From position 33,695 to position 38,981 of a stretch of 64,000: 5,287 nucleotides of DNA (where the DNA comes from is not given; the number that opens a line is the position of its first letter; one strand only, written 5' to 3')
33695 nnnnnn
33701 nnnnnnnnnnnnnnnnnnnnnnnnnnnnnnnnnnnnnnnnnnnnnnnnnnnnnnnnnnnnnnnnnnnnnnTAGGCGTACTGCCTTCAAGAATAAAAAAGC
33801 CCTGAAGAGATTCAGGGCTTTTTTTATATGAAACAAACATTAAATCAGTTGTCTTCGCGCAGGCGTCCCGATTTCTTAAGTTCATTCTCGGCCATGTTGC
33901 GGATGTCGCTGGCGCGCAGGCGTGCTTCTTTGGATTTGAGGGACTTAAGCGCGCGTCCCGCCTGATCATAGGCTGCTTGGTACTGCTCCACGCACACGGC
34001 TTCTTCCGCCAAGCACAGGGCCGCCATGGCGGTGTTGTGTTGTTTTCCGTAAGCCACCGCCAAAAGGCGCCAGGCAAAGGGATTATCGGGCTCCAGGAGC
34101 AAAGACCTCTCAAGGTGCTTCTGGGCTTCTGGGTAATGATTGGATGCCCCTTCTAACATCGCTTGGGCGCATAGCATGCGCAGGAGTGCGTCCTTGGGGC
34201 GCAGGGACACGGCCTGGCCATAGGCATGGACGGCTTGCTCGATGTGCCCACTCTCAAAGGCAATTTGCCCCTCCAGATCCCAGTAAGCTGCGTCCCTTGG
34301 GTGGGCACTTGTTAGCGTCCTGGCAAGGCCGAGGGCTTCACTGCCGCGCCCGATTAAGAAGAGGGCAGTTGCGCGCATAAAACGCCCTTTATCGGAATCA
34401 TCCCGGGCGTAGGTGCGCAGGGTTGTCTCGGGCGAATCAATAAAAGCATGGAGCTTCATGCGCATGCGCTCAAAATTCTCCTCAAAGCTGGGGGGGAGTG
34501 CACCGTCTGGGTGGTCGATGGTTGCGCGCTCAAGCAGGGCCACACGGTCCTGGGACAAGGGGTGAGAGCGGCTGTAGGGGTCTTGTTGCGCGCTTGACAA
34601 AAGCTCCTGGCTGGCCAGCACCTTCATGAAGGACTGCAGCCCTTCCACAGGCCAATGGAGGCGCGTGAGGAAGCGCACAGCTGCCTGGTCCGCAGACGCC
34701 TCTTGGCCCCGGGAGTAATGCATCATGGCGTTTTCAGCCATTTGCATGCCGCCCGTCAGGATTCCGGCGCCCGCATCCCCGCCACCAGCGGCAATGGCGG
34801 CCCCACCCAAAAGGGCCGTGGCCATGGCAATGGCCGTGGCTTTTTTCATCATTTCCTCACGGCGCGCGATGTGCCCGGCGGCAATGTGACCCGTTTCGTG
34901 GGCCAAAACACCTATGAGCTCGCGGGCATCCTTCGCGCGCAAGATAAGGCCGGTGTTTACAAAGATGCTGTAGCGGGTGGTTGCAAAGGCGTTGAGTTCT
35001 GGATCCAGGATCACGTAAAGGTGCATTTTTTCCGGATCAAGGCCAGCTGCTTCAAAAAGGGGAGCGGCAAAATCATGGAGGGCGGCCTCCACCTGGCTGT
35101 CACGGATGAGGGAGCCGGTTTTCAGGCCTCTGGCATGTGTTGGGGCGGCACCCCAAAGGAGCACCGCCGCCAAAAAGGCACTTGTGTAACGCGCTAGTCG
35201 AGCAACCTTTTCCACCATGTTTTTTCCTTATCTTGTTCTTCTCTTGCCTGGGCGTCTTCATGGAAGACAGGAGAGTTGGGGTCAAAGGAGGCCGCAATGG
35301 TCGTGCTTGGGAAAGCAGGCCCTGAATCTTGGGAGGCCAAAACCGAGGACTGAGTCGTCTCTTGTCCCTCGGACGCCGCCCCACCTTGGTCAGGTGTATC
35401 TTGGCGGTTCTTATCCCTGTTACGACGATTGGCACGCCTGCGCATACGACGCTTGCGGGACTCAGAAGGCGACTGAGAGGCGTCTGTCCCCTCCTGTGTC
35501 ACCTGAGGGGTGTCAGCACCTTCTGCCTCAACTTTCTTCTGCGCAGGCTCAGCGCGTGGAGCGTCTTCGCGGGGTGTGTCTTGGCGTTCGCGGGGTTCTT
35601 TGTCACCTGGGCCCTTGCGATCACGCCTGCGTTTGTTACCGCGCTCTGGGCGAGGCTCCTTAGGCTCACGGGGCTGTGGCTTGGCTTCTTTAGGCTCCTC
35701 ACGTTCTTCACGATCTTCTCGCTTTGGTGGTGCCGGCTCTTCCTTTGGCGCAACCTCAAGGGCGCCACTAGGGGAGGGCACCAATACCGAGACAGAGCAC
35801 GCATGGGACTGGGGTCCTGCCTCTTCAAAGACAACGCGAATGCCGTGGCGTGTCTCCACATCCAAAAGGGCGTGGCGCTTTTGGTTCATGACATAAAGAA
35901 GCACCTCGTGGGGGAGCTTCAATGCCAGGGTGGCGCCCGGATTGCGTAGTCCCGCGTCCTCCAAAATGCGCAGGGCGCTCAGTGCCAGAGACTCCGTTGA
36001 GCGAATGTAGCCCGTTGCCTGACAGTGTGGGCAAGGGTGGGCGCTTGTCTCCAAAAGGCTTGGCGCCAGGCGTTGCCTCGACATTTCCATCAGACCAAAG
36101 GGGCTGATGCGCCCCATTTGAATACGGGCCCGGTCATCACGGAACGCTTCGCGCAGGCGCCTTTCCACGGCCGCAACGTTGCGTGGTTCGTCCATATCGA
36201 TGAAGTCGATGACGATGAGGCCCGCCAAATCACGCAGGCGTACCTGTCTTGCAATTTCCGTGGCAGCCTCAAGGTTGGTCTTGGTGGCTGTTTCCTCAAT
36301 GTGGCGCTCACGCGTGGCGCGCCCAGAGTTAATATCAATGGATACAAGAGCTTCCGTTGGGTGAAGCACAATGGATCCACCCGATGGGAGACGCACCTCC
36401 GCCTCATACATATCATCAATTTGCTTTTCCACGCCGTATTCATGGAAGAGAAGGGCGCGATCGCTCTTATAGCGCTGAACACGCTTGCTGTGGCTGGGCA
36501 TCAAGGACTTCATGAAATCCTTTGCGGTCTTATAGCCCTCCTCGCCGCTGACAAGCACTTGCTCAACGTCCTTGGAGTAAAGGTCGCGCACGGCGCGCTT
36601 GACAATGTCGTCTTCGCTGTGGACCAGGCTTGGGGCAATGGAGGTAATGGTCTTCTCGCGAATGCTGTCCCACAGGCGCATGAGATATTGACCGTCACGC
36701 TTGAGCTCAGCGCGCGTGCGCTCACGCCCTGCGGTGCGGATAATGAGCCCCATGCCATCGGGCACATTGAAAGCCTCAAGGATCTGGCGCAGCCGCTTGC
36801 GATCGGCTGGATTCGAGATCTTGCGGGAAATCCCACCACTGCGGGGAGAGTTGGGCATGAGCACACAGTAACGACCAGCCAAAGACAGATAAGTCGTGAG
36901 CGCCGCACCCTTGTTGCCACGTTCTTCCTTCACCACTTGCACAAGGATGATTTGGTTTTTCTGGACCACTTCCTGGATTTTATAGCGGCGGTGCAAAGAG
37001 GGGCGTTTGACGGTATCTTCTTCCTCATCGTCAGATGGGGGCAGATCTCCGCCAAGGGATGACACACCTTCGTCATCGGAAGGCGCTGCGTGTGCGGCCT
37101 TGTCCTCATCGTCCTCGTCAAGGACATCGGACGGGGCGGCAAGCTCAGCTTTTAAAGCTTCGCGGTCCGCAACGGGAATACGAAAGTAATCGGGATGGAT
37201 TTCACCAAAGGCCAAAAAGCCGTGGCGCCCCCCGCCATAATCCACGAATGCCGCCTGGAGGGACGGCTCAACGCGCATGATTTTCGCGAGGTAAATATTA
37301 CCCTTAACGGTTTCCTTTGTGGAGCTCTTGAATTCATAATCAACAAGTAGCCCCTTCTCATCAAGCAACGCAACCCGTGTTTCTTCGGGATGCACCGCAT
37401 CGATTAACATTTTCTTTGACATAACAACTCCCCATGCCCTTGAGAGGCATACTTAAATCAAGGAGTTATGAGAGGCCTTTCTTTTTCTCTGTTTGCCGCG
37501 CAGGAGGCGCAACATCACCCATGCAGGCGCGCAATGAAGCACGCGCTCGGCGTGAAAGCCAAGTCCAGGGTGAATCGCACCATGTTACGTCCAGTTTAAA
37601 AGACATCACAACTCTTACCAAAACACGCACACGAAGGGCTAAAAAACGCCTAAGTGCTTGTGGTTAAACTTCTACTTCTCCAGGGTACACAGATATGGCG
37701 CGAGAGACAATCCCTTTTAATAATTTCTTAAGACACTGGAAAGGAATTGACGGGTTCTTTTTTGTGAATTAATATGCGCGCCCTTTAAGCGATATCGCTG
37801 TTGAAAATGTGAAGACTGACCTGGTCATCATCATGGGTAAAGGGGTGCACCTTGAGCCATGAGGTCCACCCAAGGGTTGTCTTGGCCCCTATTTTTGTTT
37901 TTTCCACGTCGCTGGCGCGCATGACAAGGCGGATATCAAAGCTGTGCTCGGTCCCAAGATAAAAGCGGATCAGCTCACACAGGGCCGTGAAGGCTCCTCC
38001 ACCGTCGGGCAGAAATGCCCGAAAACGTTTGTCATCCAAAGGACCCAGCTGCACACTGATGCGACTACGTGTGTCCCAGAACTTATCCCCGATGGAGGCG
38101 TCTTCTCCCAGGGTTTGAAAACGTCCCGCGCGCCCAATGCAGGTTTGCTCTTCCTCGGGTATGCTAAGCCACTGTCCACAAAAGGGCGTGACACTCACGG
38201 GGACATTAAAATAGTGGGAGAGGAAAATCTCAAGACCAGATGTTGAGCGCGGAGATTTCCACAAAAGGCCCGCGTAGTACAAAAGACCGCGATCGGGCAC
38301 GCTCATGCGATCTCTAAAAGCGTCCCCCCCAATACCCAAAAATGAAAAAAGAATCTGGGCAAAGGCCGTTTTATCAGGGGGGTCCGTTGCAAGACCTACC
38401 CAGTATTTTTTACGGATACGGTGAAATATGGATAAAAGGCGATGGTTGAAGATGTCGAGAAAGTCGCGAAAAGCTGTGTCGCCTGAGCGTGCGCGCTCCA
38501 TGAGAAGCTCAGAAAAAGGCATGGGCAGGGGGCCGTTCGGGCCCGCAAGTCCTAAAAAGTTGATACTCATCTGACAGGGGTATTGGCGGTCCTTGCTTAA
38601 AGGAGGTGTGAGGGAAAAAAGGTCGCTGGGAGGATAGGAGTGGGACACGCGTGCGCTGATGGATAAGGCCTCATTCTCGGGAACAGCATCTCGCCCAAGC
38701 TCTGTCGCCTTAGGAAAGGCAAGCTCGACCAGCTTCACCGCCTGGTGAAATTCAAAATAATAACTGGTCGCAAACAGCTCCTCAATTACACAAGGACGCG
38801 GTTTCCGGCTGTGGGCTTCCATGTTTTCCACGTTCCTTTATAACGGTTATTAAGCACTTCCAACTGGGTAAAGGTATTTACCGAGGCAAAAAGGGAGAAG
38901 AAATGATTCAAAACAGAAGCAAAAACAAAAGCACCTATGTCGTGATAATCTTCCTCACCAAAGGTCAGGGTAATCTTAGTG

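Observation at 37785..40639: Intact but orphan T6SS baseplate pair tssF-tssG, wedged between rne and exported hypothetical proteins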

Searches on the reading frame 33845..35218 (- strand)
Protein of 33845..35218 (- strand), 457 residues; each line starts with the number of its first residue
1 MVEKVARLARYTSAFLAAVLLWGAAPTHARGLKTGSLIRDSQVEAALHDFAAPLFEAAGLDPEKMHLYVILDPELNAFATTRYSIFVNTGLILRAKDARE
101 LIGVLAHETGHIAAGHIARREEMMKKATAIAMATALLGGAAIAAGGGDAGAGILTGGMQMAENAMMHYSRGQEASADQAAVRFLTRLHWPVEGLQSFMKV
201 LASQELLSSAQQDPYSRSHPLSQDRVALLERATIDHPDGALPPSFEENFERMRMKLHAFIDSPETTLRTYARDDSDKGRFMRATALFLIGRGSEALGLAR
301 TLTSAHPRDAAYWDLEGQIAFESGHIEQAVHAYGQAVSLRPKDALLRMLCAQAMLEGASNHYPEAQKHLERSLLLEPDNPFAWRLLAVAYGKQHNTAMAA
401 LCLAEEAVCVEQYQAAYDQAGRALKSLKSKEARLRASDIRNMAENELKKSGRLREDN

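Call 3: search_protein_families(library=pfam, proteins=[window:33845-35218:-], max_evalue=0.01)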
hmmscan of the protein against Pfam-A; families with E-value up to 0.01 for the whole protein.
window:33845-35218:- (457 aa): 15 families
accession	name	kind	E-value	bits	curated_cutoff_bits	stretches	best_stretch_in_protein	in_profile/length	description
PF01435.24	Peptidase_M48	-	1.5e-30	106.9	20.3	1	43-231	3-184/186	Peptidase family M48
PF23914.1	TPR_CcmH_CycH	-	3.7e-12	46.8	42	1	295-400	36-141/158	Cytochrome c-type biogenesis protein H TPR domain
PF14559.12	TPR_19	-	4.1e-10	40.3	25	1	320-387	1-66/68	Tetratricopeptide repeat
PF13414.12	TPR_11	-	7.1e-10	38.9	26.8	1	317-354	1-38/42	TPR repeat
PF07719.23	TPR_2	-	9.6e-10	38.3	27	1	310-343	1-34/34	Tetratricopeptide repeat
PF13432.12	TPR_16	-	1.4e-07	32.3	32.7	1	281-343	2-64/65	Tetratricopeptide repeat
PF00515.34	TPR_1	-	9.7e-07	28.8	27.8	0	317-343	8-34/34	Tetratricopeptide repeat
PF13428.12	TPR_14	-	6e-06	26.9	23.5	0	353-388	8-43/44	Tetratricopeptide repeat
PF13371.12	TPR_9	-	2.4e-05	24.7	35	0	359-404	8-53/73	Tetratricopeptide repeat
PF13431.12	TPR_17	-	8e-05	23.1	24.4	0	369-399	2-32/34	Tetratricopeptide repeat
PF13181.12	TPR_8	-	0.00012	22.4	25.7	0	312-343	3-34/34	Tetratricopeptide repeat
PF22860.2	DUF7017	-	0.00089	19.7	27.5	0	281-371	6-96/141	Domain of unknown function (DUF7017)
PF12895.13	ANAPC3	-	0.0012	19.5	27.2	1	296-371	9-81/82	Anaphase-promoting complex, cyclosome, subunit 3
PF13424.12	TPR_12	-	0.0068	17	30.1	0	294-341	28-76/77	Tetratricopeptide repeat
PF24575.1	TPR_Slam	-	0.0085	16.9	35.2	0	316-361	53-98/104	Surface lipoprotein assembly modifier, N-terminal TPR repeats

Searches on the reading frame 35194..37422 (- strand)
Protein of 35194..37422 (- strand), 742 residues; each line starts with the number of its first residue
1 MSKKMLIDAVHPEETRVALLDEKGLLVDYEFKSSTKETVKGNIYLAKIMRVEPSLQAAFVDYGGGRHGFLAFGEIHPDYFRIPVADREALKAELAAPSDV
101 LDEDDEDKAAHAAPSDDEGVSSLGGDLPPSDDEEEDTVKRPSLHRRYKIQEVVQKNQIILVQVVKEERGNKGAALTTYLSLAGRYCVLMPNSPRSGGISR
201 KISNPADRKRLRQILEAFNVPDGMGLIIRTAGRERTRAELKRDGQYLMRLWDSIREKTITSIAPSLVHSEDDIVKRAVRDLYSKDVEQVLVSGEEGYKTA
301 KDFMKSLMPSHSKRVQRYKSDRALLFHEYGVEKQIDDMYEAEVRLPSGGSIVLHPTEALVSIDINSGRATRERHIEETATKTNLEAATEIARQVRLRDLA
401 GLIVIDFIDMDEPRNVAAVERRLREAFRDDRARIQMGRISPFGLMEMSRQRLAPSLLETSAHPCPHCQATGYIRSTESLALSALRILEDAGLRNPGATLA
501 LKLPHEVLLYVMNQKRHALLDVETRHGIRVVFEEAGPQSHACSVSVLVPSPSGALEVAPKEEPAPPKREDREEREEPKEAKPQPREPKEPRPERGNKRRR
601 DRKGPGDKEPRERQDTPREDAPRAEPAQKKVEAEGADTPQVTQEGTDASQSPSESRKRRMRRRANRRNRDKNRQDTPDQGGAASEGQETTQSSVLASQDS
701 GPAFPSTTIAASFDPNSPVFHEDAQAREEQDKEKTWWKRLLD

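Call 3: search_protein_families(library=pfam, proteins=[window:35194-37422:-], max_evalue=0.01)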
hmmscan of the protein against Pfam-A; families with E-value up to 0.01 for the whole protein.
window:35194-37422:- (742 aa): 3 families
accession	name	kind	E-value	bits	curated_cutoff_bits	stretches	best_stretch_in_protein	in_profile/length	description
PF10150.14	RNase_E_G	-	5.2e-99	331.5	25.5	1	180-451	1-269/270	Ribonuclease E/G family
PF20833.2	RNase_E_G_Thio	-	1.9e-21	76.4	26.8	1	463-534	1-72/86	RNase E/G, Thioredoxin-like domain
PF00575.29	S1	-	0.00011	22.9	22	0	40-81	4-41/74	S1 RNA binding domain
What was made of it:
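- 35194..37422 (-): rne (RNase E/G family), the downstream housekeeping neighbour. Not part of the T6SS. Listed as the boundary and used as the control for selection. PF10150 E=5e-99 (call 3).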

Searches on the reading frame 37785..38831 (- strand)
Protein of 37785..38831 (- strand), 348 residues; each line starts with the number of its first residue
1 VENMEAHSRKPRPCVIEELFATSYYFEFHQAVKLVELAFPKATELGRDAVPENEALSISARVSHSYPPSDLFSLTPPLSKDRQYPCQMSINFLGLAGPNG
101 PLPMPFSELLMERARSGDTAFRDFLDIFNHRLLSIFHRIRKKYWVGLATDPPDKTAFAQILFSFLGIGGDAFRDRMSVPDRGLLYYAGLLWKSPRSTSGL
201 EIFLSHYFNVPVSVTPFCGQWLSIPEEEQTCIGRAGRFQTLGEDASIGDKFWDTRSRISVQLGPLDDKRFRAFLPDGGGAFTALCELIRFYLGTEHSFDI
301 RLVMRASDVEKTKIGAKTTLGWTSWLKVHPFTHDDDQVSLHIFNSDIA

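Call 3: search_protein_families(library=pfam, proteins=[window:37785-38831:-], max_evalue=0.01)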
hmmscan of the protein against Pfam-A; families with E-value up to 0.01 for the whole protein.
window:37785-38831:- (348 aa): 1 family
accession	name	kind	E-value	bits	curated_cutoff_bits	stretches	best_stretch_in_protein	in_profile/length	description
PF06996.16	T6SS_TssG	-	1.3e-91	307.5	24.6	1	25-327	4-304/304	Type VI secretion, TssG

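Call 4: search_protein_families(library=ncbifam, proteins=[window:37785-38831:-], max_evalue=0.01)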
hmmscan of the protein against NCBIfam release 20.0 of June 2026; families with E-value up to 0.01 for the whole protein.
window:37785-38831:- (348 aa): 1 family
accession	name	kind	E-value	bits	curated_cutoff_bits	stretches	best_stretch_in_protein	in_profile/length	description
TIGR03347.1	VI_chp_1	equivalog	2.2e-88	296.3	143.3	1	25-327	4-300/300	type VI secretion system baseplate subunit TssG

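Call 40: search_solved_structures(query=window:37785-38822:-, max_evalue=0.001, show_alignments=1)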
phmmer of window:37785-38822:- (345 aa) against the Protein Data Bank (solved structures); distinct sequences matched with E-value up to 0.001: 3.
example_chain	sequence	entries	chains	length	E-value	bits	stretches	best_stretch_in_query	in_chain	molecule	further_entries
6giy_C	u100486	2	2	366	3.4e-15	59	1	21-304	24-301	TssG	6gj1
6n38_G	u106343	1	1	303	5.1e-13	51.9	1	77-304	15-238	Putative type VI secretion protein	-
6gj3_C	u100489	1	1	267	1.7e-08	37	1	110-305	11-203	TssG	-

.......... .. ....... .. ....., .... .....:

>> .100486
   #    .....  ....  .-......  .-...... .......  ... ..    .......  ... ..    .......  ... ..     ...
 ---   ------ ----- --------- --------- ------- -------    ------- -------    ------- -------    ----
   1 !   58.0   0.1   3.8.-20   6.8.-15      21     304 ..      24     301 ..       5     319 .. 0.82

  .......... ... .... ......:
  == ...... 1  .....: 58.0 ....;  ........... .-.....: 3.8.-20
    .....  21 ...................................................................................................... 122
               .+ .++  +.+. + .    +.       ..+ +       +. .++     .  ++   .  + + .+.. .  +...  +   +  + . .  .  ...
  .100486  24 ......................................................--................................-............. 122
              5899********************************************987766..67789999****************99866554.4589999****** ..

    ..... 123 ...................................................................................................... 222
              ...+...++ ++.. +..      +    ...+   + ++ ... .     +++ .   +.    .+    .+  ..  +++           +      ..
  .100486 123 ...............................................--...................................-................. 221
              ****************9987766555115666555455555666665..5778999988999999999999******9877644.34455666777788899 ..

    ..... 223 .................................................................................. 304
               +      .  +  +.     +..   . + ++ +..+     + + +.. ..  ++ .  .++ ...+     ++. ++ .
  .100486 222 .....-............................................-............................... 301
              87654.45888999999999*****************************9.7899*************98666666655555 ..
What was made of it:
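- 37785..38822 (-): tssG, T6SS baseplate wedge subunit. 345 aa from ATG 38822. Its start overlaps the 3' end of tssF by 37 nt in another frame, which suggests translational coupling (inference). Match to EAEC TssG 6GIY_C, E=3.4e-15 (call 40).
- On TssG (PF06996 / TIGR03347): 6giy_C, E=3.4e-15 (call 40).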
